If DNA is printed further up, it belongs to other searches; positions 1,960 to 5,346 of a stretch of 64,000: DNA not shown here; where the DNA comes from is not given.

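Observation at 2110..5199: Single ORF fusing an O-antigen ligase/polymerase-type module to a complete WbaP-like initiating phosphoglycosyl transferase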

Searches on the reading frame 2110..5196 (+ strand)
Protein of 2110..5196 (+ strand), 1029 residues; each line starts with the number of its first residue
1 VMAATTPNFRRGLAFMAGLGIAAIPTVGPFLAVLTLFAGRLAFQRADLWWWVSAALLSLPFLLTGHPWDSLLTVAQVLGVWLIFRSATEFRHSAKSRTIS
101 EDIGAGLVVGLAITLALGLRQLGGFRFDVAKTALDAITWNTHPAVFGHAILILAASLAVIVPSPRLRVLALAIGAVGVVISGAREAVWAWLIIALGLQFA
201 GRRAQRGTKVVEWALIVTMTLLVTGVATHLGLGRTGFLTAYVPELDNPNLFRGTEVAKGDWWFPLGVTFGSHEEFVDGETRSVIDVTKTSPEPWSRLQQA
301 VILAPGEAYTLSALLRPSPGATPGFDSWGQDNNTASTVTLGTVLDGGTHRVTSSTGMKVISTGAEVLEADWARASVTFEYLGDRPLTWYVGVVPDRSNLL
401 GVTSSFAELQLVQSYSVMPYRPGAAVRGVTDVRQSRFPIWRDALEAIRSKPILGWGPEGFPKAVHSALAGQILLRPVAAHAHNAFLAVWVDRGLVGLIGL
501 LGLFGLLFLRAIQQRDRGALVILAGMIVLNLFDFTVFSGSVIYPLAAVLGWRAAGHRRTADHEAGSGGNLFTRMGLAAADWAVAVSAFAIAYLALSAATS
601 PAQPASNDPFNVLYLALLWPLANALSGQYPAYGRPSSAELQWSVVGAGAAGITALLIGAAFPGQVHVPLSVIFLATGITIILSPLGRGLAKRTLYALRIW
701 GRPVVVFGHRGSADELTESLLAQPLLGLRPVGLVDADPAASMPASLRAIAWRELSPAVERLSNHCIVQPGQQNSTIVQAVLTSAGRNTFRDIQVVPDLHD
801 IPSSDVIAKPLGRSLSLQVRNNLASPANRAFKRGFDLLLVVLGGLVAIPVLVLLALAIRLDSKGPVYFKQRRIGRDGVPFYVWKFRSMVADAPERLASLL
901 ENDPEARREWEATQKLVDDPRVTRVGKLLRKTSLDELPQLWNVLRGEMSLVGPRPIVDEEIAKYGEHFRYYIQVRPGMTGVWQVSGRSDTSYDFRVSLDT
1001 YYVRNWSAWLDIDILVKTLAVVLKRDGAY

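Call 4: search_protein_families(library=pfam, proteins=[window:2110-5196:+], max_evalue=0.01)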
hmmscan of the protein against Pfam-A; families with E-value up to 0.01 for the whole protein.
window:2110-5196:+ (1029 aa): 2 families
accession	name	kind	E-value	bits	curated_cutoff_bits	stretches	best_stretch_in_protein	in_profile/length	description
PF02397.22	Bac_transf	-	1.2e-65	220.9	27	1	832-1024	1-179/179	Bacterial sugar transferase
PF04932.20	Wzy_C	-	2.8e-12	47.1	31.7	1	431-500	79-148/149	O-Antigen ligase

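Call 5: search_protein_families(library=ncbifam, proteins=[window:2110-5196:+], max_evalue=0.01)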
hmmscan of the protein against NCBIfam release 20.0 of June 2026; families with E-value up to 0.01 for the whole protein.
window:2110-5196:+ (1029 aa): 12 families
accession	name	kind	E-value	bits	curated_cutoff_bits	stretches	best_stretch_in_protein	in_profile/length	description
TIGR03022.1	WbaP_sugtrans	subfamily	2.4e-137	458.9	403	1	576-1029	1-456/456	undecaprenyl-phosphate galactose phosphotransferase WbaP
TIGR03025.1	EPS_sugtrans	subfamily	4.6e-111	372.2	295.55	1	579-1029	2-445/445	exopolysaccharide biosynthesis polyprenyl glycosylphosphotransferase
TIGR03023.1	WcaJ_sugtrans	equivalog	5.3e-86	289.7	410.75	1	579-1029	2-453/453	undecaprenyl-phosphate glucose phosphotransferase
NF011751.0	PRK15204.1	equivalog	6e-82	275.7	907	1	675-1029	120-476/476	undecaprenyl-phosphate galactose phosphotransferase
NF052601.1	undeca_RfbP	equivalog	2.7e-74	249.5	330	1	823-1029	36-244/244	undecaprenyl-phosphate galactose phosphotransferase family protein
NF041877.1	EPS_EpsZ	equivalog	7e-59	199.7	800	1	825-1028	259-458/459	exopolysaccharide biosynthesis polyisoprenyl-phosphate hexose-1-phosphate transferase EpsZ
TIGR03013.1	EpsB_2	subfamily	7e-52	177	393.35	1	828-1028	251-442/443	TIGR03013 family XrtA/PEP-CTERM system glycosyltransferase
NF007518.0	PRK10124.1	equivalog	5.1e-45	154.1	684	1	700-1019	143-454/464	undecaprenyl-phosphate glucose phosphotransferase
NF050817.1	PolSacchBiosHfsE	equivalog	8.2e-44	150.1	750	1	830-1023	270-460/467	polysaccharide biosynthesis protein HfsE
NF045514.1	glycotran_HepC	equivalog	6.3e-23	81.2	140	1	824-957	109-213/220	heterocyst development glycosyltransferase HepC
NF058641.1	TfpM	equivalog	3.4e-05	23.1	600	1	434-548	245-345/421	O-linking oligosaccharyltransferase TfpM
NF048003.1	GTA_spike_fiber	domain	0.00023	21.7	36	1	250-397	9-149/182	phage head spike fiber domain-containing protein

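Call 6: find_homologous_proteins(query=window:2110-5196:+, max_evalue=1e-10)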
Query window:2110-5196:+ (1029 aa): 123 proteins with E <= 1e-10 among 8000 candidates; the best 120 are listed.
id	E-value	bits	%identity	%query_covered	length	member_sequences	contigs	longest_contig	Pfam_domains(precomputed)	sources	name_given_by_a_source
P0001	0.0e+0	2282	100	100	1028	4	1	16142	PF02397.23,PF04932.21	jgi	-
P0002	0.0e+0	1687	73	100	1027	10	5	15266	PF02397.23,PF04932.21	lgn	-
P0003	0.0e+0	1392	62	99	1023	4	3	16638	PF02397.23,PF04932.21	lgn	-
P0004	0.0e+0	1376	61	100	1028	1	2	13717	PF02397.23,PF04932.21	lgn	-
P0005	0.0e+0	1372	61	100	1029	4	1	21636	PF02397.23,PF04932.21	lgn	-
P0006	0.0e+0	1368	60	100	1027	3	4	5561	PF02397.23,PF04932.21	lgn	-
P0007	0.0e+0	1343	60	100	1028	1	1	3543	PF02397.23,PF04932.21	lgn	-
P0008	0.0e+0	1319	58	100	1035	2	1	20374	PF02397.23,PF04932.21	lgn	-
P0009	0.0e+0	1312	58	100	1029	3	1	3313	PF02397.23,PF04932.21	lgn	-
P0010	0.0e+0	1299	57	100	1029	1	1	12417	PF02397.23,PF04932.21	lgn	-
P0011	0.0e+0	1276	57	100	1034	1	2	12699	PF02397.23,PF04932.21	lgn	-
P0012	0.0e+0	1247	54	99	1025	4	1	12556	PF02397.23,PF04932.21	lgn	-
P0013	0.0e+0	1232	58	98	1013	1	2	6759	PF02397.23,PF04932.21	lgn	-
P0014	0.0e+0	1219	57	100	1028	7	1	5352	PF02397.23,PF04932.21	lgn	-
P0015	0.0e+0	1209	56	100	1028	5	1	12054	PF02397.23,PF04932.21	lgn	-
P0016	0.0e+0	1201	56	99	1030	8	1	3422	PF02397.23,PF04932.21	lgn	-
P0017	0.0e+0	1188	56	99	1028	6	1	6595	PF02397.23,PF04932.21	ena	-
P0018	0.0e+0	1170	54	100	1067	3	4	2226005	PF02397.23,PF04932.21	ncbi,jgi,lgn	jgi:Undecaprenyl-phosphate galactose phosphotransferase WbaP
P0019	0.0e+0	1169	55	100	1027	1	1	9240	PF02397.23,PF04932.21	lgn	-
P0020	0.0e+0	1161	55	100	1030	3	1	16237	PF02397.23,PF04932.21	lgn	-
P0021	0.0e+0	1154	54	100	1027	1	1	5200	PF02397.23,PF04932.21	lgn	-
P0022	0.0e+0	1144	52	100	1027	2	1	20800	PF13727.13,PF02397.23,PF04932.21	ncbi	-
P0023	0.0e+0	1142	53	100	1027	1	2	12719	PF02397.23,PF04932.21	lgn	-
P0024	0.0e+0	1139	53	99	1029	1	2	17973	PF02397.23,PF04932.21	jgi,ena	-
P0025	0.0e+0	1137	53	99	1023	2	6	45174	PF02397.23,PF04932.21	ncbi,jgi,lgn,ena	-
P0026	0.0e+0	1137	54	99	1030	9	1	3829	PF02397.23,PF04932.21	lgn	-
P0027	0.0e+0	1134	54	99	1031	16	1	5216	PF02397.23,PF04932.21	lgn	-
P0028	0.0e+0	1109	52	99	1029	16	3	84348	PF02397.23,PF04932.21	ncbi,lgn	-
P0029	0.0e+0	1106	53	100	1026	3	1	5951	PF02397.23,PF04932.21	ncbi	-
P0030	0.0e+0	1102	53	100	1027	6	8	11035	PF02397.23,PF04932.21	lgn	-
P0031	0.0e+0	1097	52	100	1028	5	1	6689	PF02397.23,PF04932.21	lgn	-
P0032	0.0e+0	1096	52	100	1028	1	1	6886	PF02397.23,PF04932.21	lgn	-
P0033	0.0e+0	1093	51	100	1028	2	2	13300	PF02397.23,PF04932.21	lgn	-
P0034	0.0e+0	1091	52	99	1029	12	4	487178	PF02397.23,PF04932.21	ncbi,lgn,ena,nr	ncbi:MAG: exopolysaccharide biosynthesis polyprenyl glycosylphosphotransferase [Trueperaceae bacteri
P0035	0.0e+0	1090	51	100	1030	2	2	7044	PF02397.23,PF04932.21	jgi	jgi:Undecaprenyl-phosphate galactose phosphotransferase WbaP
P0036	0.0e+0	1090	51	100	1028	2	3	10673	PF02397.23,PF04932.21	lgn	-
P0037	0.0e+0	1087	51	100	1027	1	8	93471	PF02397.23,PF04932.21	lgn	-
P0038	0.0e+0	1083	51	100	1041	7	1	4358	PF02397.23,PF04932.21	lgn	-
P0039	0.0e+0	1078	51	98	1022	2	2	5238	PF02397.23,PF04932.21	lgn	-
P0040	0.0e+0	1071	51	98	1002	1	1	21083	PF02397.23,PF04932.21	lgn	-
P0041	0.0e+0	1069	51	100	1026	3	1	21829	PF02397.23,PF04932.21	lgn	-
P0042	0.0e+0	1068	50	99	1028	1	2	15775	PF02397.23,PF04932.21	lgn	-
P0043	0.0e+0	1068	50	99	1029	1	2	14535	PF02397.23,PF04932.21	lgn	-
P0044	0.0e+0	1067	52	100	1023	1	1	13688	PF02397.23,PF04932.21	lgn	-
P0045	0.0e+0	1066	51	99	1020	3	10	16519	PF02397.23,PF04932.21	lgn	-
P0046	0.0e+0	1065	50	99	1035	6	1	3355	PF02397.23,PF04932.21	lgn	-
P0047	0.0e+0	1062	51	99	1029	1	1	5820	PF02397.23,PF04932.21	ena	-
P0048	0.0e+0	1059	51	99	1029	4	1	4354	PF02397.23,PF04932.21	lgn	-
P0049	0.0e+0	1056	50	99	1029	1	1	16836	PF02397.23,PF04932.21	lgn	-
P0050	0.0e+0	1052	50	98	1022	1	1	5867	PF02397.23,PF04932.21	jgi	jgi:Undecaprenyl-phosphate galactose phosphotransferase WbaP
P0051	0.0e+0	1048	49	99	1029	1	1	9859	PF02397.23,PF04932.21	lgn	-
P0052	0.0e+0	1044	51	99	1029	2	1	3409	PF13727.13,PF02397.23,PF04932.21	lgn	-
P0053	0.0e+0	1044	51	99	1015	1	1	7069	PF02397.23,PF04932.21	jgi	-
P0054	0.0e+0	1042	50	99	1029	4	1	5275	PF02397.23,PF04932.21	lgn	-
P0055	0.0e+0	1034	50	99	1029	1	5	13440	PF02397.23,PF04932.21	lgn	-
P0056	0.0e+0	1032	51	100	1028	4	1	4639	PF02397.23,PF04932.21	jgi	-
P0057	0.0e+0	1029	50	100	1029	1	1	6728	PF02397.23,PF04932.21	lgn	-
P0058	0.0e+0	1028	50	99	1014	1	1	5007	PF02397.23,PF04932.21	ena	-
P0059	0.0e+0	1023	50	99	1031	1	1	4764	PF02397.23,PF04932.21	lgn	-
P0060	0.0e+0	1012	49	99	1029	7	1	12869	PF02397.23,PF04932.21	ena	-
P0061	1.7e-298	1011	49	100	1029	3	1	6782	PF02397.23,PF04932.21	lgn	-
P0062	1.9e-297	1008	49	100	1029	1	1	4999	PF02397.23,PF04932.21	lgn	-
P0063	7.8e-294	996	49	99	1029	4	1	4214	PF02397.23,PF04932.21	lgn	-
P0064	5.1e-291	986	50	98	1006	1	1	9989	PF02397.23,PF04932.21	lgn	-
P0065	7.2e-291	986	49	99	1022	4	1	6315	PF02397.23,PF04932.21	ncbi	-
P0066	1.3e-290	985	49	100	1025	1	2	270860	PF02397.23,PF04932.21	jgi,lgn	-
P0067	1.5e-290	985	48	99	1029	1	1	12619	PF02397.23,PF04932.21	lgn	-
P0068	1.1e-289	982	49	99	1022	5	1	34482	PF02397.23,PF04932.21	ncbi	-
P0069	3.9e-289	980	49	99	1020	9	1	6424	PF02397.23,PF04932.21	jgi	jgi:Undecaprenyl-phosphate galactose phosphotransferase WbaP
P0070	1.2e-287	975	50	100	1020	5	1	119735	PF02397.23,PF04932.21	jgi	jgi:Undecaprenyl-phosphate galactose phosphotransferase WbaP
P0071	1.6e-286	971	50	99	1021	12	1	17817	PF13727.13,PF02397.23,PF04932.21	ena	-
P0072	9.7e-285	966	47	100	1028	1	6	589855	PF02397.23,PF04932.21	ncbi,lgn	-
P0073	2.4e-283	961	47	99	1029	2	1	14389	PF02397.23,PF04932.21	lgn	-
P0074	4.4e-282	957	47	99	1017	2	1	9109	PF02397.23,PF04932.21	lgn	-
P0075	1.1e-279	949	49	98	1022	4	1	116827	PF02397.23,PF04932.21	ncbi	-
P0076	5.6e-276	937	47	97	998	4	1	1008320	PF02397.23,PF04932.21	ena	-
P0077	7.3e-276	936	47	98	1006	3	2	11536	PF02397.23,PF04932.21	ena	-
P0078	1.4e-275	935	47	100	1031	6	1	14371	PF02397.23,PF04932.21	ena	-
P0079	1.8e-275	935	48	99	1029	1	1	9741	PF13727.13,PF02397.23,PF04932.21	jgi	jgi:Undecaprenyl-phosphate galactose phosphotransferase WbaP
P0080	1.6e-274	932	47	100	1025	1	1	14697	PF02397.23,PF04932.21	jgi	jgi:Undecaprenyl-phosphate galactose phosphotransferase WbaP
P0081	6.7e-273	926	47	99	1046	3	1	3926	PF13727.13,PF02397.23,PF04932.21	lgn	-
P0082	6.2e-271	920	47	99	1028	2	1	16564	PF02397.23,PF04932.21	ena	-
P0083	7.5e-270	916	47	100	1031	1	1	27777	PF02397.23,PF04932.21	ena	-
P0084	2.0e-269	915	46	100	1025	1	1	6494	PF02397.23,PF04932.21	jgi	jgi:Undecaprenyl-phosphate galactose phosphotransferase WbaP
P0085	1.4e-268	912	47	100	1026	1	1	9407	PF02397.23,PF04932.21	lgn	-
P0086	1.7e-268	912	46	99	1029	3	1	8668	PF02397.23,PF04932.21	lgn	-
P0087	1.1e-267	909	47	100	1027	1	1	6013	PF02397.23,PF04932.21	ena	-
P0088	1.5e-267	909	47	98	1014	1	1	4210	PF13727.13,PF02397.23,PF04932.21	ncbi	-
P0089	2.4e-266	905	46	100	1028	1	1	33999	PF02397.23,PF04932.21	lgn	-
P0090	3.0e-266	904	46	99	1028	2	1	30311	PF02397.23,PF04932.21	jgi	-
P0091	5.6e-266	903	46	99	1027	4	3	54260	PF02397.23,PF04932.21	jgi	jgi:Undecaprenyl-phosphate galactose phosphotransferase WbaP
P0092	3.9e-264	897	47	99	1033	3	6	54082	PF13727.13,PF02397.23,PF04932.21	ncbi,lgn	-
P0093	9.0e-264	896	47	99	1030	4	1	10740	PF02397.23,PF04932.21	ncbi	-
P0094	1.1e-263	896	47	100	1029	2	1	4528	PF13727.13,PF02397.23,PF04932.21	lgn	-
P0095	6.6e-262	890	46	99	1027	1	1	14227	PF02397.23,PF04932.21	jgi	jgi:Undecaprenyl-phosphate galactose phosphotransferase WbaP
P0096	7.0e-262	890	46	98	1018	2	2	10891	PF02397.23,PF04932.21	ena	-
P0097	2.7e-260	885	46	99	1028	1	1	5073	PF02397.23,PF04932.21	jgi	jgi:Undecaprenyl-phosphate galactose phosphotransferase WbaP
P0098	1.4e-259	882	46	99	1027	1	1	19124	PF02397.23,PF04932.21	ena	-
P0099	2.1e-257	875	46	100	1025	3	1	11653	PF02397.23,PF04932.21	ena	-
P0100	6.4e-257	873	46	100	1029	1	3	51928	PF02397.23,PF04932.21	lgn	-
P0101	7.1e-257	873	45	99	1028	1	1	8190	PF02397.23,PF04932.21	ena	-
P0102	2.2e-255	868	45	99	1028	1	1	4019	PF02397.23,PF04932.21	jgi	jgi:Undecaprenyl-phosphate galactose phosphotransferase WbaP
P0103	1.0e-254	866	46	100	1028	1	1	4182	PF02397.23,PF04932.21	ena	-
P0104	1.2e-254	866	44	98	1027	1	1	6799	PF02397.23,PF04932.21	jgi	-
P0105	4.9e-254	864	43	98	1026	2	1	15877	PF02397.23,PF04932.21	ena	-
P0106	1.9e-252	859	46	99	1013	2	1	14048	PF13727.13,PF02397.23,PF04932.21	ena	-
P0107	6.6e-252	857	44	100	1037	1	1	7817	PF02397.23,PF04932.21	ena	-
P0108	1.1e-249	849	44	99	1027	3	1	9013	PF02397.23,PF04932.21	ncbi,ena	-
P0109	2.0e-248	845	43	98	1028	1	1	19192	PF02397.23,PF04932.21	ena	-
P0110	2.9e-248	845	46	96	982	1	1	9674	PF02397.23,PF04932.21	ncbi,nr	ncbi:MAG: exopolysaccharide biosynthesis polyprenyl glycosylphosphotransferase, partial [Trueperacea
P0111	8.9e-247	840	43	99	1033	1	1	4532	PF02397.23,PF04932.21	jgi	jgi:Undecaprenyl-phosphate galactose phosphotransferase WbaP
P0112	2.4e-246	838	43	100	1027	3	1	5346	PF02397.23,PF04932.21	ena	-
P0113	1.5e-243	829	43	98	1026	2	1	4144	PF02397.23,PF04932.21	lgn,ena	-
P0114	1.1e-242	826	44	97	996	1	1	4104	PF02397.23,PF04932.21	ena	-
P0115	1.0e-238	813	44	99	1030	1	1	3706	PF02397.23,PF04932.21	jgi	jgi:Undecaprenyl-phosphate galactose phosphotransferase WbaP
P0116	4.2e-238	811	43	100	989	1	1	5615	PF02397.23,PF04932.21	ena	-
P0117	4.0e-216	738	41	100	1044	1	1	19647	PF13727.13,PF02397.23,PF04932.21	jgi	-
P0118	6.4e-211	721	46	81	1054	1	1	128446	PF04932.21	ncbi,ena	-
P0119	2.2e-186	640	46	71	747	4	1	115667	PF04932.21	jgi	jgi:hypothetical protein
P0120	2.0e-171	590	46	66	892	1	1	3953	PF01297.23,PF02397.23,PF04932.21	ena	-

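Call 9: find_related_loci(query=window:2110-5196:+, collection=genome_contigs, flank=8000)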
Query window:2110-5196:+ (1029 aa) in genome_contigs; peptide patterns used: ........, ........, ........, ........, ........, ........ (x = any residue, [..] = any of these).
132 stretches matched a pattern; 4 encode a relative of the query (tblastn E <= 1e-3); 4 distinct loci.
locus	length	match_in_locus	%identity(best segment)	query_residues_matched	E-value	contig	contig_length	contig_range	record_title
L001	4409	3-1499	74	530-1029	0e+0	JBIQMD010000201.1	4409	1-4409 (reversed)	MAG: Truepera radiovictrix isolate mag.65g NODE_9065_length_4409, whole genome shotgun sequence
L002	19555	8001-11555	74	1-1029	0e+0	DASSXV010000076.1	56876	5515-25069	MAG TPA_asm: Trueperaceae bacterium isolate SMAG_U659 k141_1385486, whole genome shotgun sequence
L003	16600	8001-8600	37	821-1024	1e-37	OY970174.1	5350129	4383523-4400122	MAG: uncultured Acidobacteriota bacterium isolate MFD01275.bin.c.18 genome assembly, chromosome: 1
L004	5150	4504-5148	25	657-870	5e-6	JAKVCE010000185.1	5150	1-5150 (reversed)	MAG: Planctomycetota bacterium isolate ALOHA_ZT_46 ZT-Planctomycetota-4_185, whole genome shotgun sequence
